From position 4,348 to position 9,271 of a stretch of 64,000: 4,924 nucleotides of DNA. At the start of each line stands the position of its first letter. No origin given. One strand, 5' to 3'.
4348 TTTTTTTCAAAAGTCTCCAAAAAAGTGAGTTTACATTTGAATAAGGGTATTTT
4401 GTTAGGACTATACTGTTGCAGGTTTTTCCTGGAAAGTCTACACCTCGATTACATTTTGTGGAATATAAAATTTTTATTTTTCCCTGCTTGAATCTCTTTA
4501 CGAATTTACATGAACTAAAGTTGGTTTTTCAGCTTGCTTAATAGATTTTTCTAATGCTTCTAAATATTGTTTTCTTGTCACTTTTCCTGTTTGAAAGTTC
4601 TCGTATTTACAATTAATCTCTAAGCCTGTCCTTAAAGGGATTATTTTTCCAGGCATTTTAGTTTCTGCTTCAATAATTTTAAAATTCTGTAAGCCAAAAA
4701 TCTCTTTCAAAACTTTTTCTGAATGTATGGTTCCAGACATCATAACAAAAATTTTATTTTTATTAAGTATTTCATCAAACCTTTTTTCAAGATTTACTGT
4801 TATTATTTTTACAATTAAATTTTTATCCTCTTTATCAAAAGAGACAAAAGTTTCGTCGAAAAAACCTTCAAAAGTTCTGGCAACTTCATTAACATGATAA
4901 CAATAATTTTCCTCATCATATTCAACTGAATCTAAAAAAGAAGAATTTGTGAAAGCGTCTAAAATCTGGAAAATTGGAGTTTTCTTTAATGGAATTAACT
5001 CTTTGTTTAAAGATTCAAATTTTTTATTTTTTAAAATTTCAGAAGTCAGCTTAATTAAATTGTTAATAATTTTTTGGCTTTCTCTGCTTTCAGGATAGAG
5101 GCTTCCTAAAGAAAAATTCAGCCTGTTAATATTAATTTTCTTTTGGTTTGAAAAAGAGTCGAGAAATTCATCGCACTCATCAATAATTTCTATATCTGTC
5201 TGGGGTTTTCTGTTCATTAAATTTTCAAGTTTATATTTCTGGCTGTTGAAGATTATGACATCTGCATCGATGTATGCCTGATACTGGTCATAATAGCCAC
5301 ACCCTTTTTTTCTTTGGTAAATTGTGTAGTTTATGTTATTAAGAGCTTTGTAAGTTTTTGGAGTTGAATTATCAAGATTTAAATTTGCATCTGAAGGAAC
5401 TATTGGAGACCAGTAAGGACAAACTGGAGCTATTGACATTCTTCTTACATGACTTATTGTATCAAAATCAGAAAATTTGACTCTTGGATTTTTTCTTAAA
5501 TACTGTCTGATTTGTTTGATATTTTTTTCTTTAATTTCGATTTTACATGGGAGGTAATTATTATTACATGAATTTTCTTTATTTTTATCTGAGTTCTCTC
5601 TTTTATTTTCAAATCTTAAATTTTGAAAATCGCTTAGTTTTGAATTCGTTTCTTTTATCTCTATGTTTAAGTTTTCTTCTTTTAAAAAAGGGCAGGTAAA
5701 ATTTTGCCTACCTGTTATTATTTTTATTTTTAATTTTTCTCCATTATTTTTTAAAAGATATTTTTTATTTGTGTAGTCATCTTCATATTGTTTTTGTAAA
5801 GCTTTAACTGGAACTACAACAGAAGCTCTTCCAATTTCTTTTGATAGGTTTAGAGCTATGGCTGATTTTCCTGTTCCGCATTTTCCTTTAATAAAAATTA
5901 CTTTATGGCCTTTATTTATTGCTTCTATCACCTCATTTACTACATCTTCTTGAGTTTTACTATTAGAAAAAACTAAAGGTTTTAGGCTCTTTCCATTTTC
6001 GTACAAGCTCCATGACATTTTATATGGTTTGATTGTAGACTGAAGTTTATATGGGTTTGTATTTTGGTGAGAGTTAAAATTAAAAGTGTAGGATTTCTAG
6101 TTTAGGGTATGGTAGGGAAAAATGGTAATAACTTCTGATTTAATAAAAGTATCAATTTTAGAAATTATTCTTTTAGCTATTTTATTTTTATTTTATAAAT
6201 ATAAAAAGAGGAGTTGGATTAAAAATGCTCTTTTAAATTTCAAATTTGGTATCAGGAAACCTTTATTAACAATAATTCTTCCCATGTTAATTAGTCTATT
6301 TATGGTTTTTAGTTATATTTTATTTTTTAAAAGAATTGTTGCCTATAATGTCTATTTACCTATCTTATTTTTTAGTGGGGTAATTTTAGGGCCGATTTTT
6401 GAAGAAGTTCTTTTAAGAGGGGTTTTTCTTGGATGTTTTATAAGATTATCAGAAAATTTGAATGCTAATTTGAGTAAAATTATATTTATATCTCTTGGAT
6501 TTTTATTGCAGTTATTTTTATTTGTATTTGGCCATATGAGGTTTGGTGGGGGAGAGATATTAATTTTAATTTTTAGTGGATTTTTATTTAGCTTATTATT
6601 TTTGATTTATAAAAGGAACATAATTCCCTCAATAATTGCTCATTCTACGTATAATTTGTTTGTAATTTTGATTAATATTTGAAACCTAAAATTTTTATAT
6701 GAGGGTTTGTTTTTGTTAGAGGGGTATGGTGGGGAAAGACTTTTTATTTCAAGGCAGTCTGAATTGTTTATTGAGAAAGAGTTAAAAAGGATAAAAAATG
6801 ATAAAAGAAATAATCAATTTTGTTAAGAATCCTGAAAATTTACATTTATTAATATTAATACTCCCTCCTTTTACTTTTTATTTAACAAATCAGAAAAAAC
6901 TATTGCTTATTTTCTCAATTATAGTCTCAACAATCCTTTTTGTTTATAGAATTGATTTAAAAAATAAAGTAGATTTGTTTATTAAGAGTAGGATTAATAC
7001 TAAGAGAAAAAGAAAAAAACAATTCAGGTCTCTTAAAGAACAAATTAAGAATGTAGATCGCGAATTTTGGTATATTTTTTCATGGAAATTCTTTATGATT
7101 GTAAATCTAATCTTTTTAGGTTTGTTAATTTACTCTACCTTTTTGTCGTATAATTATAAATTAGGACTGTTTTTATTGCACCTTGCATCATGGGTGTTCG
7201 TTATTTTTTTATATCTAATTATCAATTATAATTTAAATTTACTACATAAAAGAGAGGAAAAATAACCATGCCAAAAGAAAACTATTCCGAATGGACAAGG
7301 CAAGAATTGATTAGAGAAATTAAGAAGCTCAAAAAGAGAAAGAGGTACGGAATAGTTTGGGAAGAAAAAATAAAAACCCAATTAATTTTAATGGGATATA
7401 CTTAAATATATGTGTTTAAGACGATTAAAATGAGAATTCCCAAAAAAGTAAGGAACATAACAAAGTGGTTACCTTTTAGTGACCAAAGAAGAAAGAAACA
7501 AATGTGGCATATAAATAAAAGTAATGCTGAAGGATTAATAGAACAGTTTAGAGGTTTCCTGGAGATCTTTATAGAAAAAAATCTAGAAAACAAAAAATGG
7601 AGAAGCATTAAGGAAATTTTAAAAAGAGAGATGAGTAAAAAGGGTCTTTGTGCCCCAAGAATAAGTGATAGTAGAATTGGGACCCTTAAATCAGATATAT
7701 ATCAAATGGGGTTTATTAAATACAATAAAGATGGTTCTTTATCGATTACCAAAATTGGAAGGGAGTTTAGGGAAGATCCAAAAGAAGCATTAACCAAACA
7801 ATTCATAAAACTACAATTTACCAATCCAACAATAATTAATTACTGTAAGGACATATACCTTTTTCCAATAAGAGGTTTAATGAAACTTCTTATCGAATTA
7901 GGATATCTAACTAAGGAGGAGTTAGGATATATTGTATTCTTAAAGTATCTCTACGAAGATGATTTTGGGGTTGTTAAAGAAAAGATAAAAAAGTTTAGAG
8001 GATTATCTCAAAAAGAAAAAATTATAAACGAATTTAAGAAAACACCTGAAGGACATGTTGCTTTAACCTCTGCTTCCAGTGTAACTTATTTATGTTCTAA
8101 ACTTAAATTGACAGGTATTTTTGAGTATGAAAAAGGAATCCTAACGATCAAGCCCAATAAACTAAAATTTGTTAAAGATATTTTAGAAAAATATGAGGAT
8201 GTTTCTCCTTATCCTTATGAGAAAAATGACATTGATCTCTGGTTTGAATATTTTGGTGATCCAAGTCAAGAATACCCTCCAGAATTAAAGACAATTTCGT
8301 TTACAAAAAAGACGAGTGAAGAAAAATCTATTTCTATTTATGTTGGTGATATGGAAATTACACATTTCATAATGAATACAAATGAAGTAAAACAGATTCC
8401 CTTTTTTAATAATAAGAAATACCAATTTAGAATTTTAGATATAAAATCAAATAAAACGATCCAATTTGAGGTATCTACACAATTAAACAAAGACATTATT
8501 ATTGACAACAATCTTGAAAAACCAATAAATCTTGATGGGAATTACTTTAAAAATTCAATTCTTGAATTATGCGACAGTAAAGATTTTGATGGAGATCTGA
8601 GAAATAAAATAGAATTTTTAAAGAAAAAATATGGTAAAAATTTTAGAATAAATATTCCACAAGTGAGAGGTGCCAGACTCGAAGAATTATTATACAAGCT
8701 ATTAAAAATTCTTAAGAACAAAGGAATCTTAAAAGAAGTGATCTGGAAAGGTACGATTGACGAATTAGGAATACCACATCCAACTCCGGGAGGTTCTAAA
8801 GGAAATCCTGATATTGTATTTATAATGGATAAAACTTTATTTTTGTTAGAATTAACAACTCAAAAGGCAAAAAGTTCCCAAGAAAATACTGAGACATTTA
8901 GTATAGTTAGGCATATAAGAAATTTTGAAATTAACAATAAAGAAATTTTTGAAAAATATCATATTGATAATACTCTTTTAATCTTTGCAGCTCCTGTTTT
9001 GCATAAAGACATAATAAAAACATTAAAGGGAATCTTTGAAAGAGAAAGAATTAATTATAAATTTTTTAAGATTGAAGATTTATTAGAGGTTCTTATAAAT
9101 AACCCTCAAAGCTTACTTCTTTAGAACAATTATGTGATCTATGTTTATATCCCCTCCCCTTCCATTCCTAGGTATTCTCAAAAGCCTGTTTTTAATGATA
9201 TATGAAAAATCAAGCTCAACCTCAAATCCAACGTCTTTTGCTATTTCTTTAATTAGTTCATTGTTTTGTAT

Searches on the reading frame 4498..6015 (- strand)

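Call 45: search_protein_families(library=pfam, max_evalue=0.01, proteins=[window:4498-6015:-])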
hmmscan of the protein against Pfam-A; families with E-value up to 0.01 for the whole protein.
window:4498-6015:- (505 aa): 7 families
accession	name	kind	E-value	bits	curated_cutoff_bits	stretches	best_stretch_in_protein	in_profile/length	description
PF04851.21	ResIII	-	5e-08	33.5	22.5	1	20-137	6-114/164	Type III restriction enzyme, res subunit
PF09848.15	SLFN-g3_helicase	-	1.2e-06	28.5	24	1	38-117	2-56/354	Schlafen group 3, DNA/RNA helicase domain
PF00270.35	DEAD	-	1.6e-06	28.4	26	1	28-86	6-70/167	DEAD/DEAH box helicase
PF06068.19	TIP49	-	9.6e-06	25.4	23.8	1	24-99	37-111/347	TIP49 P-loop domain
PF05970.20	PIF1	-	0.00058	19.9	25.9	1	19-64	3-49/223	PIF1-like helicase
PF13238.12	AAA_18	-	0.0026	18.7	29.4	0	40-84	1-44/128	AAA domain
PF02562.22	PhoH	-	0.0082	16.1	27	0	27-57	10-39/205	PhoH-like protein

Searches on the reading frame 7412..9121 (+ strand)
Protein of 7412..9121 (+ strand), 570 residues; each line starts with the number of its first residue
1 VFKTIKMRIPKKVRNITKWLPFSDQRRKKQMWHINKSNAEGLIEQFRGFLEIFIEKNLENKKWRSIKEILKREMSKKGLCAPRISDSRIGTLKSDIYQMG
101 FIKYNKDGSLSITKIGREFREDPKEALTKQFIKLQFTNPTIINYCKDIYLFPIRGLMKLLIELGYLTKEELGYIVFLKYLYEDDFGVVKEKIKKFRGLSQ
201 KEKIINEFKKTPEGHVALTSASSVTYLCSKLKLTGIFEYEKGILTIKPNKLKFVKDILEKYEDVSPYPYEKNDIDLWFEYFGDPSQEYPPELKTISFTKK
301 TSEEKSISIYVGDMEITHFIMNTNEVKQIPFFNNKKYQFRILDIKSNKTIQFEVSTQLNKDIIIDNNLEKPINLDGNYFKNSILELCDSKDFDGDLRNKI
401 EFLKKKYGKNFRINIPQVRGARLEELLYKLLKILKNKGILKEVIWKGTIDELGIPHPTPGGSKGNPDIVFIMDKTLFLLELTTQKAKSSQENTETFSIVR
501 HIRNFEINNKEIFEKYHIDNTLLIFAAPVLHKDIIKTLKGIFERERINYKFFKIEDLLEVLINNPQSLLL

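Call 45: search_protein_families(library=pfam, max_evalue=0.01, proteins=[window:7412-9121:+])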
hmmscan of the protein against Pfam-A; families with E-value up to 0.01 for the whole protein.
window:7412-9121:+ (570 aa): 1 family
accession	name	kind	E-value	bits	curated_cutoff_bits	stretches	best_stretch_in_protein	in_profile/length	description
PF14338.12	Mrr_N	-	0.0039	17.7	29.5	0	73-119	40-84/87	Mrr N-terminal domain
